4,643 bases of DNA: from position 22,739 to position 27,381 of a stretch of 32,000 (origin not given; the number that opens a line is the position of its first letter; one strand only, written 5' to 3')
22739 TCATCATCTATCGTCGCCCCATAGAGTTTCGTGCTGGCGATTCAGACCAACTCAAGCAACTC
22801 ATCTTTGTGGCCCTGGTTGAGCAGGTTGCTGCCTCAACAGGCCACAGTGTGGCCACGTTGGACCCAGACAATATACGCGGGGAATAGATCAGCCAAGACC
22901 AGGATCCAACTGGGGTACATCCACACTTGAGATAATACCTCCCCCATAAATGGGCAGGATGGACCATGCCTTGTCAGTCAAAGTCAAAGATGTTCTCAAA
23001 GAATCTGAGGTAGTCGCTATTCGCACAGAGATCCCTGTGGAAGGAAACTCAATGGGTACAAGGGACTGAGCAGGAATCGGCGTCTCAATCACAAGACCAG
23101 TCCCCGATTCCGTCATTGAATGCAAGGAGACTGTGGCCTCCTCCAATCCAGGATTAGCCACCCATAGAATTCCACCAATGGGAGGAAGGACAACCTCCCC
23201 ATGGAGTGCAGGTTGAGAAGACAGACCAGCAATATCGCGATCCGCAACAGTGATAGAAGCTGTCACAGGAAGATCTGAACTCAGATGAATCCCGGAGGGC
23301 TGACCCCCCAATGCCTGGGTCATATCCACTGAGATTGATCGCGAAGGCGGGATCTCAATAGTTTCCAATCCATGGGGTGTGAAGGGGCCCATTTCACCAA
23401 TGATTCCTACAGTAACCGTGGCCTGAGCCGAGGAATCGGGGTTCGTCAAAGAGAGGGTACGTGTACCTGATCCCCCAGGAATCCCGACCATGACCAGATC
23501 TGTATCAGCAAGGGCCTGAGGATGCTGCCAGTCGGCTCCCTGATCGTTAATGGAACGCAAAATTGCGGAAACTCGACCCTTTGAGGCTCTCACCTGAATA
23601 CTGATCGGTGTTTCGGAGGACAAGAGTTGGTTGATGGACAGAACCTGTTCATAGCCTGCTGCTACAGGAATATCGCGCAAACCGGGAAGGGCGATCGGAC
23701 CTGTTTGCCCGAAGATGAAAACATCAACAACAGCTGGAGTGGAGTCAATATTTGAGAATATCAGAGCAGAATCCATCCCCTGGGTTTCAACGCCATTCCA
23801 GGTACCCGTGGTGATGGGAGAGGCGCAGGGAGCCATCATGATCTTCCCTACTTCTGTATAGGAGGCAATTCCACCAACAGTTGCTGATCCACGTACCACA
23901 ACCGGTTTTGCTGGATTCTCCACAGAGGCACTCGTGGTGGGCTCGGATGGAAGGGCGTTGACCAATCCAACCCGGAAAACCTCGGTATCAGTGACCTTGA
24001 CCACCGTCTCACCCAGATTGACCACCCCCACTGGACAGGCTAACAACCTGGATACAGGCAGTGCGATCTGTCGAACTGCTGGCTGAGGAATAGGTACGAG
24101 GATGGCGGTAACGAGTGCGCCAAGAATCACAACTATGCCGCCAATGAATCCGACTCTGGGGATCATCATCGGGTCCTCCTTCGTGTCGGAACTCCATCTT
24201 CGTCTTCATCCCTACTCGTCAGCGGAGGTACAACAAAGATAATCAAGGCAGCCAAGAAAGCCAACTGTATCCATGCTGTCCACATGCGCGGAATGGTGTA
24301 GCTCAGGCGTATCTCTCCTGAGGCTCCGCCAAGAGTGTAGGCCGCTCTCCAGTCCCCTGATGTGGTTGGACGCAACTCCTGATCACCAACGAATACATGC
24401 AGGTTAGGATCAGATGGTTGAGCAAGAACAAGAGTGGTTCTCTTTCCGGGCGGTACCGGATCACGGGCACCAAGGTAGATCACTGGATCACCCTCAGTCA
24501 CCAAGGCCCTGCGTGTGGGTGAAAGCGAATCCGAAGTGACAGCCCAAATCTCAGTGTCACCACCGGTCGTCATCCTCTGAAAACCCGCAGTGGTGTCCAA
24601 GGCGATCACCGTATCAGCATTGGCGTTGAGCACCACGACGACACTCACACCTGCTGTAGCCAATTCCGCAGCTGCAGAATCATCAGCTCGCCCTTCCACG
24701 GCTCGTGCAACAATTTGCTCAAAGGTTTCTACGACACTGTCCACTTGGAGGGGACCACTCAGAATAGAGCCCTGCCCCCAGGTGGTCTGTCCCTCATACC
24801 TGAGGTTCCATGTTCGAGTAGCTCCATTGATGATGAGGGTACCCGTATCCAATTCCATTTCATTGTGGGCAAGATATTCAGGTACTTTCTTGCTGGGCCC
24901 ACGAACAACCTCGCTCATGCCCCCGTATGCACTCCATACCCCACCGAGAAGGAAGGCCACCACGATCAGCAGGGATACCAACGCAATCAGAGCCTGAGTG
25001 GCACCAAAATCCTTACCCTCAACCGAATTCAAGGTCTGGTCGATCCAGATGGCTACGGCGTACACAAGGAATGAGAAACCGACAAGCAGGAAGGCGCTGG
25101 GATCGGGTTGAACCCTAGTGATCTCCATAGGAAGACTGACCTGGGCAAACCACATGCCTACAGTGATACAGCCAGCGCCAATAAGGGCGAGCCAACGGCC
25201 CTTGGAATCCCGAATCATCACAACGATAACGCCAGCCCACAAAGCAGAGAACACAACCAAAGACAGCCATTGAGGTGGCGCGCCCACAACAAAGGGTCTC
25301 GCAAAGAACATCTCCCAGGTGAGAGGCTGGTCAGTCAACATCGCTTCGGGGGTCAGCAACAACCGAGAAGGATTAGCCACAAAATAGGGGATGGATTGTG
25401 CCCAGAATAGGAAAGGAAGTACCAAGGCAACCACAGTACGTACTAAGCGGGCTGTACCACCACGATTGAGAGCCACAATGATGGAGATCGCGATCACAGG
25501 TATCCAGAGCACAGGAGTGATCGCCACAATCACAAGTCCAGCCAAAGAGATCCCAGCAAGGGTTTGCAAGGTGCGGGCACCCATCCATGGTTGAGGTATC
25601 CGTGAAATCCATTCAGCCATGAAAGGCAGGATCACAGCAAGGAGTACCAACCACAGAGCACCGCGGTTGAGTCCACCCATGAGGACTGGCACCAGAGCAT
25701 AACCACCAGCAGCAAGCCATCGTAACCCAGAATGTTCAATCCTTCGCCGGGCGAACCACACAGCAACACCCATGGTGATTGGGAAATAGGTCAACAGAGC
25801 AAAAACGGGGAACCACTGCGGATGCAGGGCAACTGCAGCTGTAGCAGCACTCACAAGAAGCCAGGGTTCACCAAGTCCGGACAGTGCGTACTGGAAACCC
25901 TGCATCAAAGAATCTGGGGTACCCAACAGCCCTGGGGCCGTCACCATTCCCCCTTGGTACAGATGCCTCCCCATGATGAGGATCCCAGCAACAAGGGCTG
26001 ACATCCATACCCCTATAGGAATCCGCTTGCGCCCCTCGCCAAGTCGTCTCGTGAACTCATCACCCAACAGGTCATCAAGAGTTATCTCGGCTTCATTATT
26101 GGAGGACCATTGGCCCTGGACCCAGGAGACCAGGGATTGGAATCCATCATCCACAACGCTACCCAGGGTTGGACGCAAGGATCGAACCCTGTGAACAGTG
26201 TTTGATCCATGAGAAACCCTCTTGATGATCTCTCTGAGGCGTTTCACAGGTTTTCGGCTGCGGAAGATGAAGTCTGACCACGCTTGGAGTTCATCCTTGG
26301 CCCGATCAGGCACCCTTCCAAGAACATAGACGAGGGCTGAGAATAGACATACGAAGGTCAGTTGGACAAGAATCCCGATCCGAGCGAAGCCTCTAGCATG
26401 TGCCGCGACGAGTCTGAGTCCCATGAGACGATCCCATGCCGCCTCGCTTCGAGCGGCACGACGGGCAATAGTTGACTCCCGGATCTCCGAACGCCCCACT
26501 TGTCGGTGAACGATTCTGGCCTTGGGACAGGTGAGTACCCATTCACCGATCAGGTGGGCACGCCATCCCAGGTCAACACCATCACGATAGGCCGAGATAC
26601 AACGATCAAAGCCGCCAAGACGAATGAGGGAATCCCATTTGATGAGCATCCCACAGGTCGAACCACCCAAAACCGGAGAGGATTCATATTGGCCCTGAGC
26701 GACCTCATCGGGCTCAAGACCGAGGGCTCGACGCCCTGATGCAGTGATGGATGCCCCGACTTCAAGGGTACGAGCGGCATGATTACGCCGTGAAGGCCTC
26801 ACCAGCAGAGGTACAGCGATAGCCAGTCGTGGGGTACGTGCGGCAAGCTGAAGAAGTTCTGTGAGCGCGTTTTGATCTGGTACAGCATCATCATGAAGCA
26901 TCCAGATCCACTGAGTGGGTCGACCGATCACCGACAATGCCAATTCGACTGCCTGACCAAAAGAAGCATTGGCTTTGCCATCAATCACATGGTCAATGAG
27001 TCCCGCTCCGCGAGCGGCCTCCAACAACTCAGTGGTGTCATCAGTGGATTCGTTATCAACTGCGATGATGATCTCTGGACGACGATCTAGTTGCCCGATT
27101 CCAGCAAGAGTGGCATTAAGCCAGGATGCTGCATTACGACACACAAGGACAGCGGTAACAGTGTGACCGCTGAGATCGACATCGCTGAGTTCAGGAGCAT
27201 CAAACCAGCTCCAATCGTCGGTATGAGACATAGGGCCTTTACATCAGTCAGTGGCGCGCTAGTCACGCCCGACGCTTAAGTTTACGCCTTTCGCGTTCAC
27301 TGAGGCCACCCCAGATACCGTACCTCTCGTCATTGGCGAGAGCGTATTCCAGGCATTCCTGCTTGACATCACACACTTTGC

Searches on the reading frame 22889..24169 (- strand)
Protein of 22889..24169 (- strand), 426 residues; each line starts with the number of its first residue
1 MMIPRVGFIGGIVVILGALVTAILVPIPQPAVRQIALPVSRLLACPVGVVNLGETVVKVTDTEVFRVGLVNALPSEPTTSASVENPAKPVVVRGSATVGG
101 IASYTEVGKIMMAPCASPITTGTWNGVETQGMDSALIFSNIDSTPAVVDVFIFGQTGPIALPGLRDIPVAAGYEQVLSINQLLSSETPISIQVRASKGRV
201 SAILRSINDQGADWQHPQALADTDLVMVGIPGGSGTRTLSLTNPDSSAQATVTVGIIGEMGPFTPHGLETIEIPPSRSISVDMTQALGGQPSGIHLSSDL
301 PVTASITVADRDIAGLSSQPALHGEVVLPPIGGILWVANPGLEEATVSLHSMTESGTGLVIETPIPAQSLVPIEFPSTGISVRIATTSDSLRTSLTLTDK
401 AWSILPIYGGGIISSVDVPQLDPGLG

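Call 5: search_protein_families(library=pfam, proteins=[window:22889-24169:-], max_evalue=0.01)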
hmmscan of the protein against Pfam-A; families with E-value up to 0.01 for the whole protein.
window:22889-24169:- (426 aa): 1 family
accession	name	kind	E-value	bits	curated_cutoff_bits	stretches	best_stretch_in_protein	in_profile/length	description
PF18986.5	DUF5719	-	8.7e-34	117.5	26.2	1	113-357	44-299/319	Family of unknown function (DUF5719)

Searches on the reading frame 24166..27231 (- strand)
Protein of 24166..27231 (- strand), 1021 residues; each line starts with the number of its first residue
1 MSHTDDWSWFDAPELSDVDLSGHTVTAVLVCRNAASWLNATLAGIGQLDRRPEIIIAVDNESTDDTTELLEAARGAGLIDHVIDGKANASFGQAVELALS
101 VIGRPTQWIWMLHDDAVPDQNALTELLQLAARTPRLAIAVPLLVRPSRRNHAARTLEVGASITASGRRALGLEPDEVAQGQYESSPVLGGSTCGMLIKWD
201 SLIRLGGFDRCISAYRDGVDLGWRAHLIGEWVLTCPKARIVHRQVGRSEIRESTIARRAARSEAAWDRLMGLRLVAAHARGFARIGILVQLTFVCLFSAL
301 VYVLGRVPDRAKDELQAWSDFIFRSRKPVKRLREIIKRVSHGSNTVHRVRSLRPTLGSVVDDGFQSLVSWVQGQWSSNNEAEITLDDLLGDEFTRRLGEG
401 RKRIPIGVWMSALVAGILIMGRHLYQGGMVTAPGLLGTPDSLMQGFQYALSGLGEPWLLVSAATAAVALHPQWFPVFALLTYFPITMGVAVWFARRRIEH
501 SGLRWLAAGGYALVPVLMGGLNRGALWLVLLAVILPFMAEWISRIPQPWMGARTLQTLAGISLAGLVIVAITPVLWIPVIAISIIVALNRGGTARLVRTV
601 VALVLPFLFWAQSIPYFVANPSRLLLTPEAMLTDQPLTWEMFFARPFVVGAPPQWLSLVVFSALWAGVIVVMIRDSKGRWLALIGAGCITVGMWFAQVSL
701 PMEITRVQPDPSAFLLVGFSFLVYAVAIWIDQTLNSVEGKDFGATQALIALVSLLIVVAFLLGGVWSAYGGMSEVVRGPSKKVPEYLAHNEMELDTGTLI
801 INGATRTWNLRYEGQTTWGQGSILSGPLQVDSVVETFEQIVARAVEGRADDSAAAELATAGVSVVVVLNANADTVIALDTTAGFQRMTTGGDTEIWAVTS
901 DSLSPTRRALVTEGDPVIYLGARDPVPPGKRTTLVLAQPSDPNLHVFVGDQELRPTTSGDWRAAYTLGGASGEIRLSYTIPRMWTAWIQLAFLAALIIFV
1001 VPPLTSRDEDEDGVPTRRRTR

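Call 88: search_protein_families(library=pfam, proteins=[window:24166-27231:-], max_evalue=0.001)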
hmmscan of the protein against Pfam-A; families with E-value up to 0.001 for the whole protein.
window:24166-27231:- (1021 aa): 2 families
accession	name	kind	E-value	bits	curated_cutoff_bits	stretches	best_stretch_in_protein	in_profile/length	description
PF13641.12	Glyco_tranf_2_3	-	4.1e-10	40.5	27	1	25-243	3-212/230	Glycosyltransferase like family 2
PF00535.33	Glycos_transf_2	-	3.3e-09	37.4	23.3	1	27-156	2-129/168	Glycosyl transferase family 2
